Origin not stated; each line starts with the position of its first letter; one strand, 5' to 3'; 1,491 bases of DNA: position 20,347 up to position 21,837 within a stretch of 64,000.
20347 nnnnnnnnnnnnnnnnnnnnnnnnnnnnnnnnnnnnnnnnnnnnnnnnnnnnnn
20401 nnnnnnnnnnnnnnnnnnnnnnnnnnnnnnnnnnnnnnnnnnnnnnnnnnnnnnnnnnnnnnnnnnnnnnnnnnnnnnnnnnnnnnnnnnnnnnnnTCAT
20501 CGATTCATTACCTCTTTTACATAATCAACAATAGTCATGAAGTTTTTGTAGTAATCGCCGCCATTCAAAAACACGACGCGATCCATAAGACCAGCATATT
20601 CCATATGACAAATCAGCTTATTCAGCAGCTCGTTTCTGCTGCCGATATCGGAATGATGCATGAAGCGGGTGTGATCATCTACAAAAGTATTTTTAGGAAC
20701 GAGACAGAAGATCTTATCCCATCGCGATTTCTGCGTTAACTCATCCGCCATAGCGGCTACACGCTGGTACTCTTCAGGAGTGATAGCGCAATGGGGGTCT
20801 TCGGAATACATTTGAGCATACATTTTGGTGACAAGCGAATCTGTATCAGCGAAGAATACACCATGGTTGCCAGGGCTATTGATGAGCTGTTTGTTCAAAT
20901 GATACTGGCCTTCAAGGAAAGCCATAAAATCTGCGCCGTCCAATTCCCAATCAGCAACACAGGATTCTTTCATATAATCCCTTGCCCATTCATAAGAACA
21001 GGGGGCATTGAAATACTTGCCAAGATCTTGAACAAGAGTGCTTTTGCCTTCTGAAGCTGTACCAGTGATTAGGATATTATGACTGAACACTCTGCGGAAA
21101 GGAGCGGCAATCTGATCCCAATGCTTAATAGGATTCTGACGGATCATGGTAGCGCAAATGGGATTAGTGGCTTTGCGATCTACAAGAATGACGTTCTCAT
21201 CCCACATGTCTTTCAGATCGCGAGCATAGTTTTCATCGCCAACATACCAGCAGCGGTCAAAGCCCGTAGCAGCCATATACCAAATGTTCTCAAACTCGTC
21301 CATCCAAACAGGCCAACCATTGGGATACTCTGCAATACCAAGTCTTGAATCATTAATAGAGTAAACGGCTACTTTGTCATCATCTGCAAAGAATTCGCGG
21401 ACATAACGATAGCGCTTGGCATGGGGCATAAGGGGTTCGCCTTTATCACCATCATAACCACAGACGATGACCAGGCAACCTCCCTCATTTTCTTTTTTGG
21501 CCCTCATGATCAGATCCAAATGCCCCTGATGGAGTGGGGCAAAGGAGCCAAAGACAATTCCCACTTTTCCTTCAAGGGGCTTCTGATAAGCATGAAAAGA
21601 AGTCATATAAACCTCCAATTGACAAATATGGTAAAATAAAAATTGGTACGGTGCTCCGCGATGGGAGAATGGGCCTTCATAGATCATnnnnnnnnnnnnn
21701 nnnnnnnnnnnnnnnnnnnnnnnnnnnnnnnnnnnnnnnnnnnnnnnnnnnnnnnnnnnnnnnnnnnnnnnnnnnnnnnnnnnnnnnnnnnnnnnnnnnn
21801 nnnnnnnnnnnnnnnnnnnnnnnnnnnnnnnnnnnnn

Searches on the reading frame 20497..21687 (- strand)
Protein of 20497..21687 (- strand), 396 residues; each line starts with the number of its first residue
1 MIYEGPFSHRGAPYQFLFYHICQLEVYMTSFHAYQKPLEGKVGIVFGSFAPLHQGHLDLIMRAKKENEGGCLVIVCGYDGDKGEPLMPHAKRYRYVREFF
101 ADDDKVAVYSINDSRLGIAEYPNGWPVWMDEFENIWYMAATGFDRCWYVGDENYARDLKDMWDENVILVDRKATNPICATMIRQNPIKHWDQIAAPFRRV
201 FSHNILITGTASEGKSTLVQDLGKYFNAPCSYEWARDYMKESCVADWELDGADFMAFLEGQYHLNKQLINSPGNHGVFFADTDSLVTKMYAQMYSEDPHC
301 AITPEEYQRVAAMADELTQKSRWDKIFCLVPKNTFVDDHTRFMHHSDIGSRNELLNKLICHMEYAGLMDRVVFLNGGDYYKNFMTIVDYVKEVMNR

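Call 42: search_protein_families(library=pfam, proteins=[window:20497-21687:-], max_evalue=0.001)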
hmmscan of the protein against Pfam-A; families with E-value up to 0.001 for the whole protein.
window:20497-21687:- (396 aa): 2 families
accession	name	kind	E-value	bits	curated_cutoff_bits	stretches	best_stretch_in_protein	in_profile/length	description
PF13521.12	AAA_28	-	1.4e-16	61.6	27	1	205-344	2-131/164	AAA domain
PF01467.32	CTP_transf_like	-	5.3e-09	36.8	21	1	45-184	2-132/133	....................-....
